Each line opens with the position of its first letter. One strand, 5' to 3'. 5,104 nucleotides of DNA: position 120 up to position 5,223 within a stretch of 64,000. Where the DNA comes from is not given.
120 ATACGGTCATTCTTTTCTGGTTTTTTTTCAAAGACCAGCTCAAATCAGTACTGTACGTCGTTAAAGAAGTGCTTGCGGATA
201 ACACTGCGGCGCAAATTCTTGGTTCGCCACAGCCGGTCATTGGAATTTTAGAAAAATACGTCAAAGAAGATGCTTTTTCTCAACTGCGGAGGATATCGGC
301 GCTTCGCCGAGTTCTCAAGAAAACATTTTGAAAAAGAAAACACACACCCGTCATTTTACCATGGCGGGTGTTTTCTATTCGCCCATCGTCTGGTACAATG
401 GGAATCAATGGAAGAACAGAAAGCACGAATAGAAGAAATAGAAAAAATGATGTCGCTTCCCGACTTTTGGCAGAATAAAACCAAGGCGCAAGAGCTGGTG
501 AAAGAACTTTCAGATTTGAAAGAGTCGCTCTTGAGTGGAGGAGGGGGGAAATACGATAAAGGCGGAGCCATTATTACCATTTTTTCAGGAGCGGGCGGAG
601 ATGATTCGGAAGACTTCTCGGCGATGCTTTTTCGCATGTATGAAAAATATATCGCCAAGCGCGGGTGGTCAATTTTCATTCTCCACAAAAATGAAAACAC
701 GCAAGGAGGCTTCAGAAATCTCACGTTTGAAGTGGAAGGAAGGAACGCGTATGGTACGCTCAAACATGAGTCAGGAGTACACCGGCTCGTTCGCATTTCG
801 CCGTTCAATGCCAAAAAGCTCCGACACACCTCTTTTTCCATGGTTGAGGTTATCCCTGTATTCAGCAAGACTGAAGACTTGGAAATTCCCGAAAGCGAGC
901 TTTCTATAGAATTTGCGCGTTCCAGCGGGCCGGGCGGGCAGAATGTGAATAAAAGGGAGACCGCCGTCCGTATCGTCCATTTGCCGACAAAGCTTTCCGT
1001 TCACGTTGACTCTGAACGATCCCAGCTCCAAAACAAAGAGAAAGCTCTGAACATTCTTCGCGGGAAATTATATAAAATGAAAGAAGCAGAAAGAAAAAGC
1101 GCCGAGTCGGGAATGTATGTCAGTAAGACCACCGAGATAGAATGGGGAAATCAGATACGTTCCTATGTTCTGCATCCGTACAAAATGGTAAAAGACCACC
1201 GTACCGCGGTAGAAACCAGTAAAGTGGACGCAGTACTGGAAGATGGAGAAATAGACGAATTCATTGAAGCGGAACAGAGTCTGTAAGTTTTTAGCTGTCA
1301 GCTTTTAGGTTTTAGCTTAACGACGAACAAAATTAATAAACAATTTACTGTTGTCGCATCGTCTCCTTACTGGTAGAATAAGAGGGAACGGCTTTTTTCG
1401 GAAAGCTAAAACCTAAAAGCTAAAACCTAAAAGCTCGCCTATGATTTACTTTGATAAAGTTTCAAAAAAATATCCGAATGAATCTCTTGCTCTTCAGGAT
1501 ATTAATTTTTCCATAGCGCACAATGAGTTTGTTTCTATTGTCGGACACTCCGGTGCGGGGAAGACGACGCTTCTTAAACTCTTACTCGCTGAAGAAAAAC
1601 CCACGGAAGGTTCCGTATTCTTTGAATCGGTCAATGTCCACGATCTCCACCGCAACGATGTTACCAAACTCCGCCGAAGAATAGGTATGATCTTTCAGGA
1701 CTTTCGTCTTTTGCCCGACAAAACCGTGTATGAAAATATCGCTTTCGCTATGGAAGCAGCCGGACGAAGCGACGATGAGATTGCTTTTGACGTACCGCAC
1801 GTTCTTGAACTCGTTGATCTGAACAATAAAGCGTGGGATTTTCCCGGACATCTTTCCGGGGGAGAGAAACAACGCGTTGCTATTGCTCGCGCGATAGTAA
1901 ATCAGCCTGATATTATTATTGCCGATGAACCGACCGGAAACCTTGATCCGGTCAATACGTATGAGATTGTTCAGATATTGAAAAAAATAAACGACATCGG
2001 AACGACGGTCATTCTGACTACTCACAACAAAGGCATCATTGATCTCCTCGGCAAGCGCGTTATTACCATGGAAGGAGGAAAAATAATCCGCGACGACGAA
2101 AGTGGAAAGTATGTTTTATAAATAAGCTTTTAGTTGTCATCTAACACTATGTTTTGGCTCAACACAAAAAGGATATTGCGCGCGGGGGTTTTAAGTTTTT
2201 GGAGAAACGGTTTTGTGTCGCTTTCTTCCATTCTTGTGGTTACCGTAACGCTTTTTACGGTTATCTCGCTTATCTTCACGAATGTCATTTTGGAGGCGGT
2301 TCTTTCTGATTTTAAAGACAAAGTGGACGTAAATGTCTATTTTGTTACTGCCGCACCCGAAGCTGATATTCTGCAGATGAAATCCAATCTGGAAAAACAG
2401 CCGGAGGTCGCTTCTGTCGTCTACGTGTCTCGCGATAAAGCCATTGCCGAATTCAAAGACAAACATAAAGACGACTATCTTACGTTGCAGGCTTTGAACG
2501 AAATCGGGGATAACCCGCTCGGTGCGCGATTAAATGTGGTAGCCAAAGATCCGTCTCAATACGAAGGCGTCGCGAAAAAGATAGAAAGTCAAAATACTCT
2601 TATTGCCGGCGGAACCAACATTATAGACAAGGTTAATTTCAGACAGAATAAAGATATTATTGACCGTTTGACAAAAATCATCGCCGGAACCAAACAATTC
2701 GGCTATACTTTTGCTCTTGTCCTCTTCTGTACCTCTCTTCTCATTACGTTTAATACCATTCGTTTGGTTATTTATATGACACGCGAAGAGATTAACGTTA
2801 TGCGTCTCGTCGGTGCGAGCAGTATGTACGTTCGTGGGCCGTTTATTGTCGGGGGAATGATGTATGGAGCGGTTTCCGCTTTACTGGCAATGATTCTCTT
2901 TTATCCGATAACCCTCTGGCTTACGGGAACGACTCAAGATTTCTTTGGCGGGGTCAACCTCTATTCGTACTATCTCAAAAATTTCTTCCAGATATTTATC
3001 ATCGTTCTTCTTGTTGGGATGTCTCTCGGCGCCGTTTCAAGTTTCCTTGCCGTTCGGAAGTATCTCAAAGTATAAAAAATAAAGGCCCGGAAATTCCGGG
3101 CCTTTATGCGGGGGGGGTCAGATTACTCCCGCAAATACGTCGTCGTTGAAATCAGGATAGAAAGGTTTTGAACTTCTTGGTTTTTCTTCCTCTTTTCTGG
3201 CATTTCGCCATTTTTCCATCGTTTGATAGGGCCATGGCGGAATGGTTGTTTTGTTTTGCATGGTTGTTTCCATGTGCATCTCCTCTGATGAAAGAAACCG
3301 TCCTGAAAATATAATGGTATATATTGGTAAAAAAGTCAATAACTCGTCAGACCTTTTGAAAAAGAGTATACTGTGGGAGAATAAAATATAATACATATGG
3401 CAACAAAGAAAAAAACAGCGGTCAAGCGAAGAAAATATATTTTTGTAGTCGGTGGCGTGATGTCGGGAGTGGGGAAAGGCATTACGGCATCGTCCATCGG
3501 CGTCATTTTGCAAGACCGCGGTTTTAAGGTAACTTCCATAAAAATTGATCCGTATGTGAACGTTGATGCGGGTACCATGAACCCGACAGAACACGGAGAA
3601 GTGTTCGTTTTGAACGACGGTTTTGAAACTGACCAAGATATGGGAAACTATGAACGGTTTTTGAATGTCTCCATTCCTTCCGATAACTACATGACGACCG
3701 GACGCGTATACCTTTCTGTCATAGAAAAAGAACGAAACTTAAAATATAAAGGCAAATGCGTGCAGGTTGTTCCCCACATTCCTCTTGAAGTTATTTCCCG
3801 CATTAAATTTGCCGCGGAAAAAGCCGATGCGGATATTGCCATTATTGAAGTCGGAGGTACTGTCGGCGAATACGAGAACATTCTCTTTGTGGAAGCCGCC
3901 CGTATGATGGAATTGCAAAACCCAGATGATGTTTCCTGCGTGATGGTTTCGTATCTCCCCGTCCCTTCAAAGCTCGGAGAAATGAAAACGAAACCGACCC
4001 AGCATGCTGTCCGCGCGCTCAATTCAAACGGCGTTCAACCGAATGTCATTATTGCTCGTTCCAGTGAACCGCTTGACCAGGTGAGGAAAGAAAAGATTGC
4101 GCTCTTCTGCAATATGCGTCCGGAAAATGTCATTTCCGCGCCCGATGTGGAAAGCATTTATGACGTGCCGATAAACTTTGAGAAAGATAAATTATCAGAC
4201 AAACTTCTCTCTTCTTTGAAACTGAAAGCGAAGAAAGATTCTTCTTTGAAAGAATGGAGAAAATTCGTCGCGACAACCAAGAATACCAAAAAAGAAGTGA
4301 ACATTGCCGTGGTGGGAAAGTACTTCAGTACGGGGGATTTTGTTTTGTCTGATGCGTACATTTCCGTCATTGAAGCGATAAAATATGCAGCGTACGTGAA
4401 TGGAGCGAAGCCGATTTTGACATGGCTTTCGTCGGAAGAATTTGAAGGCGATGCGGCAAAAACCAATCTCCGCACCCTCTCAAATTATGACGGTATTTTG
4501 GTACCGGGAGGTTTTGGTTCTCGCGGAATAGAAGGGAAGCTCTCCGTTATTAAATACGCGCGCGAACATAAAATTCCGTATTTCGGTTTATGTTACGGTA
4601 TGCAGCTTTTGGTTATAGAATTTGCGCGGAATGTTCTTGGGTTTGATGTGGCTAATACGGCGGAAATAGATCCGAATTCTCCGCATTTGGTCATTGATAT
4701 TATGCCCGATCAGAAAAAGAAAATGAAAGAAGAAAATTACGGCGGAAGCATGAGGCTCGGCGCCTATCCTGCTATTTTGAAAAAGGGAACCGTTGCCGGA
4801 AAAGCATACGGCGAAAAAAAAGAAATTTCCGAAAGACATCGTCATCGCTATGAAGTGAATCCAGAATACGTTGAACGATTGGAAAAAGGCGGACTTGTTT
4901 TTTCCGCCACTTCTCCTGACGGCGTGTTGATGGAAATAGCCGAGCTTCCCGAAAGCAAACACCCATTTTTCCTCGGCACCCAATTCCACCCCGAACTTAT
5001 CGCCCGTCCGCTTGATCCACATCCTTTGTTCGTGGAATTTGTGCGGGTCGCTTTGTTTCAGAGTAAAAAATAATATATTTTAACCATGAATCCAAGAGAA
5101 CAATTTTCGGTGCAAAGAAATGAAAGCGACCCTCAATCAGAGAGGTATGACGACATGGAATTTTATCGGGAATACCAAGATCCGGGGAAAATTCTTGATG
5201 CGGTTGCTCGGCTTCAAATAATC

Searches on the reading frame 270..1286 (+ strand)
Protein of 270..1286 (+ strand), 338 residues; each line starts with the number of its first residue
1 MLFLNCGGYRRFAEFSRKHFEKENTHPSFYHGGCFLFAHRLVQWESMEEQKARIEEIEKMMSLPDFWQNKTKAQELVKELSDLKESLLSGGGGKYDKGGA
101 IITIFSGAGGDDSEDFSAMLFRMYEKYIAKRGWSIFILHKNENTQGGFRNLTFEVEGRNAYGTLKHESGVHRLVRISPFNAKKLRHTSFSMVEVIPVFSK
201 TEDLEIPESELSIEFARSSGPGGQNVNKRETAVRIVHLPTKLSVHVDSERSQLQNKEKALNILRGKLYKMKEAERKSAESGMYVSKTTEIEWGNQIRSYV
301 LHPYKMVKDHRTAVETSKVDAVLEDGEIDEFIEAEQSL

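Call 37: search_protein_families(library=pfam, proteins=[window:270-1286:+], max_evalue=0.01)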
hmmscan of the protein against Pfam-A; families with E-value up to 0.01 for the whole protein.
window:270-1286:+ (338 aa): 3 families
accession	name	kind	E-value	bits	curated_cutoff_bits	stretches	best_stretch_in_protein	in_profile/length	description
PF03462.23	PCRF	-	1e-40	140.1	24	2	93-192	95-194/194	PCRF domain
PF00472.26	RF-1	-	8.3e-37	126.1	35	1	203-311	4-116/116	RF-1 domain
PF16326.10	ABC_tran_CTD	-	2e-05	25.1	32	1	46-87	16-57/69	ABC transporter C-terminal domain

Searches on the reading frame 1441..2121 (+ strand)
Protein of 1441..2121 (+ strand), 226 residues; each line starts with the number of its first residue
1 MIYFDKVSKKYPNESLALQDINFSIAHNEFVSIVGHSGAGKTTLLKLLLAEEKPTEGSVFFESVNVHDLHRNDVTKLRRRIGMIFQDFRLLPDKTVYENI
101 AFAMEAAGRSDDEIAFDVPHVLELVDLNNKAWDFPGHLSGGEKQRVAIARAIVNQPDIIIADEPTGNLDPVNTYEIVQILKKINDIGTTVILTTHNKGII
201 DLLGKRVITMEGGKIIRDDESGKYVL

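Call 37: search_protein_families(library=pfam, proteins=[window:1441-2121:+], max_evalue=0.01)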
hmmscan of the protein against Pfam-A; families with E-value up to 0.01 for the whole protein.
window:1441-2121:+ (226 aa): 18 families
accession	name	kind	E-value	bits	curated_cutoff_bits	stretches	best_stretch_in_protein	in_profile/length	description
PF00005.33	ABC_tran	-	2.5e-38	132.2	25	1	18-165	1-136/137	ABC transporter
PF13304.12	AAA_21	-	2e-09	38.4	27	1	135-201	235-304/304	AAA domain, putative AbiEii toxin, Type IV TA system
PF13175.12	AAA_15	-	8.1e-06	26.1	32.1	0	24-85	18-83/374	AAA ATPase domain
PF02463.25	SMC_N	-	1.5e-05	25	40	1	27-201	23-203/220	RecF/RecN/SMC N terminal domain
PF13401.12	AAA_22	-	0.00014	22.6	27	1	27-81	4-54/130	AAA domain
PF20720.3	nSTAND3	-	0.00029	21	27.2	1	22-53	11-42/155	Novel STAND NTPase 3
PF03193.22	RsgA_GTPase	-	0.00056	20.2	30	1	18-53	97-131/174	RsgA GTPase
PF13191.12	AAA_16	-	0.0017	19.3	32.6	1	29-59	25-55/167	AAA ATPase domain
PF13476.12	AAA_23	-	0.0027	18.8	27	1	19-48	13-39/201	AAA domain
PF05783.17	DLIC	-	0.0032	16.8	19.7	1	28-81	25-79/471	Dynein light intermediate chain (DLIC)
PF00931.28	NB-ARC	-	0.0037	17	23.5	0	28-57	18-47/248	NB-ARC domain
PF02492.25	cobW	-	0.0038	17.3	20.7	0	31-53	3-25/180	CobW/HypB/UreG, nucleotide-binding domain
PF19993.5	DO-GTPase2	-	0.0053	16.9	27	1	30-67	2-41/226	Double-GTPase 2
PF00350.29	Dynamin_N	-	0.0062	17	27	0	31-161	1-134/168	Dynamin family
PF03205.20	MobB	-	0.0063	16.8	26.6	0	31-52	2-23/133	Molybdopterin guanine dinucleotide synthesis protein B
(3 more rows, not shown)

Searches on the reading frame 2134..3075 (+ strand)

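Call 37: search_protein_families(library=pfam, proteins=[window:2134-3075:+], max_evalue=0.01)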
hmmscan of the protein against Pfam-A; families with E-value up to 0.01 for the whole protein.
window:2134-3075:+ (313 aa): 3 families
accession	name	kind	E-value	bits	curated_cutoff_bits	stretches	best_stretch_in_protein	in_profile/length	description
PF18075.7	FtsX_ECD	-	4.2e-16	59.8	23.5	1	64-153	1-90/96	FtsX extracellular domain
PF02687.27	FtsX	-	9.8e-09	35.7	25.5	1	192-312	2-117/120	FtsX-like permease C-terminal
PF01061.29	ABC2_membrane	-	0.0017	18.3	26.9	1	190-302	48-156/211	ABC-2 type transporter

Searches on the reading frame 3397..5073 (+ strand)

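Call 37: search_protein_families(library=pfam, proteins=[window:3397-5073:+], max_evalue=0.01)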
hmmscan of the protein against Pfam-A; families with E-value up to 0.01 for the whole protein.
window:3397-5073:+ (558 aa): 4 families
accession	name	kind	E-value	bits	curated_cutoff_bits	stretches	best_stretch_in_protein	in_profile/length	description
PF06418.20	CTP_synth_N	-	5e-107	357.6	26.1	1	13-276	1-265/265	CTP synthase N-terminus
PF00117.34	GATase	-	2e-41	142.2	22.8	1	317-550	2-189/190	Glutamine amidotransferase class-I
PF07722.19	Peptidase_C26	-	2.5e-08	34.4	20.5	1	382-533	95-219/219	Peptidase C26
PF01656.29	CbiA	-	7.6e-05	23.1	25.4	1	18-132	3-54/125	CobQ/CobB/MinD/ParA nucleotide binding domain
